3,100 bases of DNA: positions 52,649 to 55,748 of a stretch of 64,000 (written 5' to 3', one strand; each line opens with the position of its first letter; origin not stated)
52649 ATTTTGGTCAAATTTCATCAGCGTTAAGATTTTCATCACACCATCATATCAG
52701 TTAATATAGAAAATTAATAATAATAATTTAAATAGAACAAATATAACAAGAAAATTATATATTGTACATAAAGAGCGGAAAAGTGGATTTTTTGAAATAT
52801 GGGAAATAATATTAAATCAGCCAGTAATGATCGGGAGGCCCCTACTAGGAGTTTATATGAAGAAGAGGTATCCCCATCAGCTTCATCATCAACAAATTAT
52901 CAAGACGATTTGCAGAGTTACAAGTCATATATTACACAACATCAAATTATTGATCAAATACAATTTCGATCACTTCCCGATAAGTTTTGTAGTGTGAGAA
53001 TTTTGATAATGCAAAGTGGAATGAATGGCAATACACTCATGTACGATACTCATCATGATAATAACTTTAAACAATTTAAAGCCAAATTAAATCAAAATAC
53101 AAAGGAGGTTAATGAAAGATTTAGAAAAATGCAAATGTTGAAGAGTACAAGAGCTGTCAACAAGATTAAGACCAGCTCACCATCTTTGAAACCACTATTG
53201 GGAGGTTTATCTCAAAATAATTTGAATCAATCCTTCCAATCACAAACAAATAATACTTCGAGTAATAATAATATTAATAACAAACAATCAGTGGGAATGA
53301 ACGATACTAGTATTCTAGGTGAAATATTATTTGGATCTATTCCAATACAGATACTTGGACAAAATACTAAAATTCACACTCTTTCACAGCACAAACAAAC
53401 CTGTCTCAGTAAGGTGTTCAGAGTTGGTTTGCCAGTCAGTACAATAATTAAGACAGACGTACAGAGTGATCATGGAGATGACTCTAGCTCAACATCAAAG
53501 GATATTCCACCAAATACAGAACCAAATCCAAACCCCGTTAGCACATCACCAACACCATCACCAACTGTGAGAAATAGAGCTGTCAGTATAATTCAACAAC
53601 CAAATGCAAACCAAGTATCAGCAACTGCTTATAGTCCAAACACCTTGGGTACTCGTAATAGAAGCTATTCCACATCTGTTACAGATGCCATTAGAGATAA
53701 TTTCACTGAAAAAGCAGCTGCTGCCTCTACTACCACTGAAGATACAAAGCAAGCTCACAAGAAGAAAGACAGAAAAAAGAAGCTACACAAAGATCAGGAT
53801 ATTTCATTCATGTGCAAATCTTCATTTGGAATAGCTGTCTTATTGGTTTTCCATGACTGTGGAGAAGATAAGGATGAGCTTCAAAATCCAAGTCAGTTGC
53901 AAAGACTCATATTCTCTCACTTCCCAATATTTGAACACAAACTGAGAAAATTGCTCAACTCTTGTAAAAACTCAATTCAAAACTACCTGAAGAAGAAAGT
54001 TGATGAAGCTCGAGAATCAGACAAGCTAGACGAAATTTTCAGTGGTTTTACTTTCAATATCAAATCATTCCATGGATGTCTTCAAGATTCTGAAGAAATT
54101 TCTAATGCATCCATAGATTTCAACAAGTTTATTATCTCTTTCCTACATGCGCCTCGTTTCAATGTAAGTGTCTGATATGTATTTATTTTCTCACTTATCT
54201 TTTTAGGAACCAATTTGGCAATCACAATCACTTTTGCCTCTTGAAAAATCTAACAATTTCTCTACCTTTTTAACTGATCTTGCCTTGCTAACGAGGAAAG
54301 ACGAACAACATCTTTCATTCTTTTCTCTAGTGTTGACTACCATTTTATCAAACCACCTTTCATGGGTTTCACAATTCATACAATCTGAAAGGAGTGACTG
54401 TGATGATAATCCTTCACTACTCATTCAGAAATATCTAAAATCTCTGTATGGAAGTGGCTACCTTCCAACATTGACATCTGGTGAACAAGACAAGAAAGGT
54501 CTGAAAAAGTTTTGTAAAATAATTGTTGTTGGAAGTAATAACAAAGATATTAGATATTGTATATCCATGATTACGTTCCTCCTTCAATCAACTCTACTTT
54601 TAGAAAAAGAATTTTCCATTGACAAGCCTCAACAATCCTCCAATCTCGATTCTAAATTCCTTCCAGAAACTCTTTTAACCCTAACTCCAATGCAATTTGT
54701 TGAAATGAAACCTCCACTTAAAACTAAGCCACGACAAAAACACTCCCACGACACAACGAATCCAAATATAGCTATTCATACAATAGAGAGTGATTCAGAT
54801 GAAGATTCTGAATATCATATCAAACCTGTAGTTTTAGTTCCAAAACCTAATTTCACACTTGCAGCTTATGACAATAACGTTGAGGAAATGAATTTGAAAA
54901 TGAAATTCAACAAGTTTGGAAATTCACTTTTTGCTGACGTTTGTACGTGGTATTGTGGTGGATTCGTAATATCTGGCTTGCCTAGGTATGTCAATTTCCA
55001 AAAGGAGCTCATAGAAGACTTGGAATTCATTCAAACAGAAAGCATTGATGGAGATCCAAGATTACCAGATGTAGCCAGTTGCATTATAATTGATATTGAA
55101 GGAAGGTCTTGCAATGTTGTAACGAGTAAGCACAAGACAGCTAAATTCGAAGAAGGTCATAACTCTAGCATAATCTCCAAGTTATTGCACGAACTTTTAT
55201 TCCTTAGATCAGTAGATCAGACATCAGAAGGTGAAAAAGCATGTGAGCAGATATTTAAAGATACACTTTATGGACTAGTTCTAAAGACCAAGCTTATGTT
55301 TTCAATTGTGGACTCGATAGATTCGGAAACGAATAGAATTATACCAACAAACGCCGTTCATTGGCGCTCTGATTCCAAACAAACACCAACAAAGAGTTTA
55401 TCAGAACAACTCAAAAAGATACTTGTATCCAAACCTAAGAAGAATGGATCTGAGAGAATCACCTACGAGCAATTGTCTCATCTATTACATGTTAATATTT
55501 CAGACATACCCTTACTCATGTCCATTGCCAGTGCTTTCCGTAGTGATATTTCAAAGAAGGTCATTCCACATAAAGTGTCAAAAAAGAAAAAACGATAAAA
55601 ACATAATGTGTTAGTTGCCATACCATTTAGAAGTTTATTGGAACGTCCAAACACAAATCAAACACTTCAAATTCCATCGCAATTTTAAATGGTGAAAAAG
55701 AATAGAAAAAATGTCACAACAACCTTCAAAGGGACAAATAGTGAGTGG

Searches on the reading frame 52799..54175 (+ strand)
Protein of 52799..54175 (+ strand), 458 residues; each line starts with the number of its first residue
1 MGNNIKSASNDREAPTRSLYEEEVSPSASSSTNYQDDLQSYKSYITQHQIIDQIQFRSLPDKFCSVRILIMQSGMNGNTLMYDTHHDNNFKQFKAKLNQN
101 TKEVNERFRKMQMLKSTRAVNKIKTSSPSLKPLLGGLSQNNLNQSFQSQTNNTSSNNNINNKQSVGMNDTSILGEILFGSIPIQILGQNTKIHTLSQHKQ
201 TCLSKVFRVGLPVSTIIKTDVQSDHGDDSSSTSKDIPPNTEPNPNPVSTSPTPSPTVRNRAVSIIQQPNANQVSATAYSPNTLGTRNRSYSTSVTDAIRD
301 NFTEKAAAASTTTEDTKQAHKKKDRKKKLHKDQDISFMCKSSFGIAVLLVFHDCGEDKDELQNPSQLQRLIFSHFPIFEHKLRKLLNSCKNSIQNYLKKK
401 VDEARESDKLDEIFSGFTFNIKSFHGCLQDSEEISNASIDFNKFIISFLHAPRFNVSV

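Call 12: search_protein_families(library=pfam, proteins=[window:52799-54175:+], max_evalue=0.001)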
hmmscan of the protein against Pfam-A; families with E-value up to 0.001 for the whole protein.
window:52799-54175:+ (458 aa): 2 families
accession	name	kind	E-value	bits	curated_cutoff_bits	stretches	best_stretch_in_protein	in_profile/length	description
PF14636.12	FNIP_N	-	2.2e-23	84.2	25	1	66-202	2-147/148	Folliculin-interacting protein N-terminus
PF14637.11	FNIP_M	-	0.00041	21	25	1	338-454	10-87/230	Folliculin-interacting protein middle domain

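Call 31: find_homologous_proteins(query=window:52799-54172:+, max_evalue=0.00001)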
Query window:52799-54172:+ (458 aa): 2 proteins with E <= 0.00001 among 8000 candidates.
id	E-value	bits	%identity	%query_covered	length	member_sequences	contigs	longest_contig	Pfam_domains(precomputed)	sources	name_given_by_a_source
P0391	7.1e-135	468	54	89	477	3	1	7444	PF14636.13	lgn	-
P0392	1.6e-90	322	52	77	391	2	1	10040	PF14636.13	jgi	-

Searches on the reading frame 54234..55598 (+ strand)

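Call 12: search_protein_families(library=pfam, proteins=[window:54234-55598:+], max_evalue=0.001)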
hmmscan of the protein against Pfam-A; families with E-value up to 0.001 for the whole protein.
window:54234-55598:+ (454 aa): 2 families
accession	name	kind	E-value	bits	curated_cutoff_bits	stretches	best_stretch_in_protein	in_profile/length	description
PF14638.11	FNIP_C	-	1.2e-20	74.4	25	1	218-361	11-154/189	Folliculin-interacting protein C-terminus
PF14637.11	FNIP_M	-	3e-07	31.3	25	1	4-120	101-227/230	Folliculin-interacting protein middle domain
